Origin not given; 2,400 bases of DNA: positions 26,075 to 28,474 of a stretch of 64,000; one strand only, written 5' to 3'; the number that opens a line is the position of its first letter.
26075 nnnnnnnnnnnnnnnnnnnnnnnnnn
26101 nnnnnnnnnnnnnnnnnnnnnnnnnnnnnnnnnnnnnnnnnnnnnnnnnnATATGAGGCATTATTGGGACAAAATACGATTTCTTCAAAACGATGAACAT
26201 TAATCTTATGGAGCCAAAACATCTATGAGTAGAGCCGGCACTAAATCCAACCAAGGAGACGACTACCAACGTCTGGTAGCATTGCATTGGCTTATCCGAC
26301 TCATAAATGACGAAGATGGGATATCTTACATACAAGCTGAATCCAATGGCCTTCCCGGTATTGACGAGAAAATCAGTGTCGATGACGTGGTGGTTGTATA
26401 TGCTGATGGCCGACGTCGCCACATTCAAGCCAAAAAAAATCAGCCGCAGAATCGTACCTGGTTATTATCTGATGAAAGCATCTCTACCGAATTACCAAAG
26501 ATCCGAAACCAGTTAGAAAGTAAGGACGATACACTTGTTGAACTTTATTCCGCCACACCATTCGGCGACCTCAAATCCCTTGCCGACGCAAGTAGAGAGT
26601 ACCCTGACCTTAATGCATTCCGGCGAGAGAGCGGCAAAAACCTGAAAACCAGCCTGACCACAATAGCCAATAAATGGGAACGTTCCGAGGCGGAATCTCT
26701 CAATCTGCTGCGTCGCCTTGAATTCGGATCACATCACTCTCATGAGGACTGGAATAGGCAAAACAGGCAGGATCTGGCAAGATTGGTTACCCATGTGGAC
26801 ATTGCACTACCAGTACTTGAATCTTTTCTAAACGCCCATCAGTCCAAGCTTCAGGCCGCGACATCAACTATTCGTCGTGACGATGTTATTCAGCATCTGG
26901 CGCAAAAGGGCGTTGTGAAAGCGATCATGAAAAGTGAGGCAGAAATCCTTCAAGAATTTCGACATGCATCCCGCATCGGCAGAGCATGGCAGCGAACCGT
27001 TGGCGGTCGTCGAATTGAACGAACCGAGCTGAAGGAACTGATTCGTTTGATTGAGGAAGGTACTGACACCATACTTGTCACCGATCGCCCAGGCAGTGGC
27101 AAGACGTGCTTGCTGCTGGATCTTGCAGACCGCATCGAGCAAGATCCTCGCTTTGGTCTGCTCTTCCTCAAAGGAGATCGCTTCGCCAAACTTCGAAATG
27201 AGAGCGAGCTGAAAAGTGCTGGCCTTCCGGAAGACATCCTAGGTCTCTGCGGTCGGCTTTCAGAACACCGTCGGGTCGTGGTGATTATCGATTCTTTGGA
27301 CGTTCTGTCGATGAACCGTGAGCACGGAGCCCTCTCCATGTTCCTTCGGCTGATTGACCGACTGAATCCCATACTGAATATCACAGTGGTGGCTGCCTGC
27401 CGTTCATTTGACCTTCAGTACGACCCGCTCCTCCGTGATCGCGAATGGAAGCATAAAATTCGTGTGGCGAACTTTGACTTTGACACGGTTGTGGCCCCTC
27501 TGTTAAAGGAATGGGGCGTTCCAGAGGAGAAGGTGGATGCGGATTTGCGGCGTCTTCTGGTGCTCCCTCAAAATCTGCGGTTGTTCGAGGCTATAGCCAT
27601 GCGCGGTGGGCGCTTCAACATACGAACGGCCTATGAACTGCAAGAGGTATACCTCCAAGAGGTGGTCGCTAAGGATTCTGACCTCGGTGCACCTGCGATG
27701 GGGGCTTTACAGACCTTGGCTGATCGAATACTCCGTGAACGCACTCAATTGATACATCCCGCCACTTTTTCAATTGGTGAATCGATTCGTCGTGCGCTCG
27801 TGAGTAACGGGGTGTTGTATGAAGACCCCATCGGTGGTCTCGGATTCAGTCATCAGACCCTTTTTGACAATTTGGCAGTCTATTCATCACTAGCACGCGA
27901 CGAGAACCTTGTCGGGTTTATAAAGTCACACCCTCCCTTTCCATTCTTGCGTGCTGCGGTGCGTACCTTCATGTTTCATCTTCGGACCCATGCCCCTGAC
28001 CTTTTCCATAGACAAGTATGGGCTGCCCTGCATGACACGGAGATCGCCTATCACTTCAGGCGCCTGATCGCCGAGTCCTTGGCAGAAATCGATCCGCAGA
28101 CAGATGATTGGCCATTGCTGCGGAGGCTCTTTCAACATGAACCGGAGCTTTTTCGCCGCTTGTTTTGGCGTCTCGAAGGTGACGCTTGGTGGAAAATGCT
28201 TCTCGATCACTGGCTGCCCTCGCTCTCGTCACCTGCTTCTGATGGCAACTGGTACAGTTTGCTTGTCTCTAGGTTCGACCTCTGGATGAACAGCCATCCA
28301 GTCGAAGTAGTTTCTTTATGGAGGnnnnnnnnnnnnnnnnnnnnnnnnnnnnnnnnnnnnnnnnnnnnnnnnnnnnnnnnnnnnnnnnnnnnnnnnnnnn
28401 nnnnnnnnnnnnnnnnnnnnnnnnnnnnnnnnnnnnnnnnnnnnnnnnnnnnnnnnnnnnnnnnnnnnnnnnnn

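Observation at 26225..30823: Single-gene STAND NTPase with a Cap4/DUF4297-like nuclease head and a ~1100-aa unrecognisable sensor tail: candidate new Avs/NLR-like antiphage protein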

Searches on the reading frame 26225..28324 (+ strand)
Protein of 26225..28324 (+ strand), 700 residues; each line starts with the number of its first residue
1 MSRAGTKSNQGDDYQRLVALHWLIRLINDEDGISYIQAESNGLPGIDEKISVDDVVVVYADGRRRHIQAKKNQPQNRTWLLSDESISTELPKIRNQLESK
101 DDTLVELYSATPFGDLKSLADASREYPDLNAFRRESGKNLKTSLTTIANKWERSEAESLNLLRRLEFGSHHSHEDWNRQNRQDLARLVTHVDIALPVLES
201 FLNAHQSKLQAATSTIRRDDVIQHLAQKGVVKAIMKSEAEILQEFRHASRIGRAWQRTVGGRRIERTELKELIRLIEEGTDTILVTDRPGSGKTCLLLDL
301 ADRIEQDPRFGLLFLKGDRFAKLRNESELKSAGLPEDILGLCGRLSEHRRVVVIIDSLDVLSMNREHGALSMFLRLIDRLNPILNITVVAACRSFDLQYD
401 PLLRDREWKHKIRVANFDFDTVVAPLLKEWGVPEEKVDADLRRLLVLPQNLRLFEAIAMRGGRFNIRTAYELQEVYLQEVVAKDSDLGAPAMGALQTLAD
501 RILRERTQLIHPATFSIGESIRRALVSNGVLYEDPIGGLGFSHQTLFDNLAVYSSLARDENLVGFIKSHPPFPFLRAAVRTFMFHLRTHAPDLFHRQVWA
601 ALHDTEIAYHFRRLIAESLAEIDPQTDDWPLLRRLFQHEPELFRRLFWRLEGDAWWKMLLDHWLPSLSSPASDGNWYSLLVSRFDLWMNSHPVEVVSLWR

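Call 55: predict_structure(alignment_id=A2)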
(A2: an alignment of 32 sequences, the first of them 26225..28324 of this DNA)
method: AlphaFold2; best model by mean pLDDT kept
length: 700 residues; sequences in the alignment: 32
mean_pLDDT: 88.1   pTM: 0.80
mean pLDDT of the five models: 88.1, 87.7, 86.6, 83.0, 80.8
residues with pLDDT >= 90: 423; 70-90: 239; 50-70: 28; < 50: 10
segments of 3 or more residues with pLDDT < 50: 1-10
pLDDT, mean of each block of 10 residues (from residue 1): 35 83 92 84 62 81 89 79 85 89 91 91 92 91 93 94 92 92 94 93 73 80 93 92 93 82 90 95 91 93 95 89 78 87 95 92 79 93 95 85 86 93 93 89 92 91 82 92 91 93 84 86 89 82 88 91 89 76 91 94 91 92 92 95 93 93 92 91 92 93
secondary structure, 60 per line:
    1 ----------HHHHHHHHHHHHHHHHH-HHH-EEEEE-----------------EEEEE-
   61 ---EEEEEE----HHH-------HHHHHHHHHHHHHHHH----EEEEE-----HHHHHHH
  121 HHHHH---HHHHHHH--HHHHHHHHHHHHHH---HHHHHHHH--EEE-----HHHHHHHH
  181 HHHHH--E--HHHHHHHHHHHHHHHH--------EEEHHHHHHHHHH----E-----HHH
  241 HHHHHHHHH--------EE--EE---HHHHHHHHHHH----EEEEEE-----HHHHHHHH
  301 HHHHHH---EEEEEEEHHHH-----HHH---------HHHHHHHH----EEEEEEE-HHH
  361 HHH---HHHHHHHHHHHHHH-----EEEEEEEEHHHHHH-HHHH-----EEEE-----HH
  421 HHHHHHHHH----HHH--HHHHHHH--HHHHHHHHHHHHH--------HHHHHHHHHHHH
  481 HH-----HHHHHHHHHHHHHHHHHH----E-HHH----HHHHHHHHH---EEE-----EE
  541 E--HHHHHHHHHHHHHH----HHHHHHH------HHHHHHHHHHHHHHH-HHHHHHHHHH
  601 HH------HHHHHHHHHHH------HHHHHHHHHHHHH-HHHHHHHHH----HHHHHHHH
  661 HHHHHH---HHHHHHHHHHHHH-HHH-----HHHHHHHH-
elements in order (helices of 4 or more, strands of 3 or more residues): H11-27 E33-37 E55-59 E64-69 H84-99 E104-108 H114-125 H129-135 H138-151 H155-162 E165-167 H173-185 H191-206 E215-217 H218-227 H238-249 H267-277 E282-287 H293-306 E310-316 H317-320 H338-345 E350-356 H358-363 H367-380 E386-393 H394-399 H401-404 E410-413 H419-429 H439-445 H448-460 H469-482 H488-505 H519-527 E531-533 E539-541 H544-557 H562-568 H575-589 H591-602 H609-619 H626-638 H640-648 H653-666 H670-682 H692-699

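Call 58: fold_search(model_id=the predicted structure, library=pdb)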
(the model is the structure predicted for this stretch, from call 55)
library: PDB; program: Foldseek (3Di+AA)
matches with E <= 10: 1472; with E <= 0.001: 462
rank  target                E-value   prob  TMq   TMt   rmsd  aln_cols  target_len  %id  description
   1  8dgc_A                8.3e-16  1.00  0.28  0.11  22.6       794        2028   13  Avs3 bound to phage PhiV-1 terminase (released 2022-08-03)
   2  8dgf_A                9.7e-13  1.00  0.26  0.13  23.6       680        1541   14  Avs4 bound to phage PhiV-1 portal (released 2022-08-03)
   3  8dgc_B                2.5e-12  1.00  0.25  0.10  24.7       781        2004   15  Avs3 bound to phage PhiV-1 terminase (released 2022-08-03)
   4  8dgf_B                2.6e-12  1.00  0.27  0.13  23.2       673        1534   12  Avs4 bound to phage PhiV-1 portal (released 2022-08-03)
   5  4kxf_L                3.5e-08  1.00  0.36  0.29  10.0       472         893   13  Crystal structure of NLRC4 reveals its autoinhibition mechanism (released 2013-07-24)
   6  7alv                  5.1e-08  1.00  0.34  0.47   9.9       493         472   12  Crystal Structure of NLRP3 NACHT domain in complex with a potent inhibitor (released 2021-10-20)
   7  9lq2_A                7.0e-08  1.00  0.32  0.25  26.5       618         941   14  Structure of human dimeric NLRP7-TCL1A complex (released 2025-12-10)
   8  4kxf_P                8.5e-08  1.00  0.37  0.31  10.3       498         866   15  Crystal structure of NLRC4 reveals its autoinhibition mechanism (released 2013-07-24)
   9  9hg4                  1.1e-07  1.00  0.34  0.47  10.1       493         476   13  NACHT domain of NLRP3 in complex with DFV890 (released 2025-03-19)
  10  7jgr_A                1.1e-07  1.00  0.22  0.34  15.6       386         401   14  Structure of Drosophila ORC bound to DNA (84 bp) and Cdc6 (released 2020-09-09)
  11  7jk6_A                1.3e-07  1.00  0.20  0.33  15.9       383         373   12  Structure of Drosophila ORC in the active conformation (released 2020-09-09)
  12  9lq4_A                2.0e-07  1.00  0.33  0.28   8.8       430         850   15  Structure of the human monomeric NLRP7-TCL1A complex (released 2025-12-10)
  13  4kxf_F                3.9e-07  1.00  0.37  0.30   9.6       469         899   14  Crystal structure of NLRC4 reveals its autoinhibition mechanism (released 2013-07-24)
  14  4kxf_H                6.2e-07  1.00  0.38  0.30   9.2       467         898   13  Crystal structure of NLRC4 reveals its autoinhibition mechanism (released 2013-07-24)
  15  4kxf_N                6.5e-07  1.00  0.35  0.29   9.9       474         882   15  Crystal structure of NLRC4 reveals its autoinhibition mechanism (released 2013-07-24)
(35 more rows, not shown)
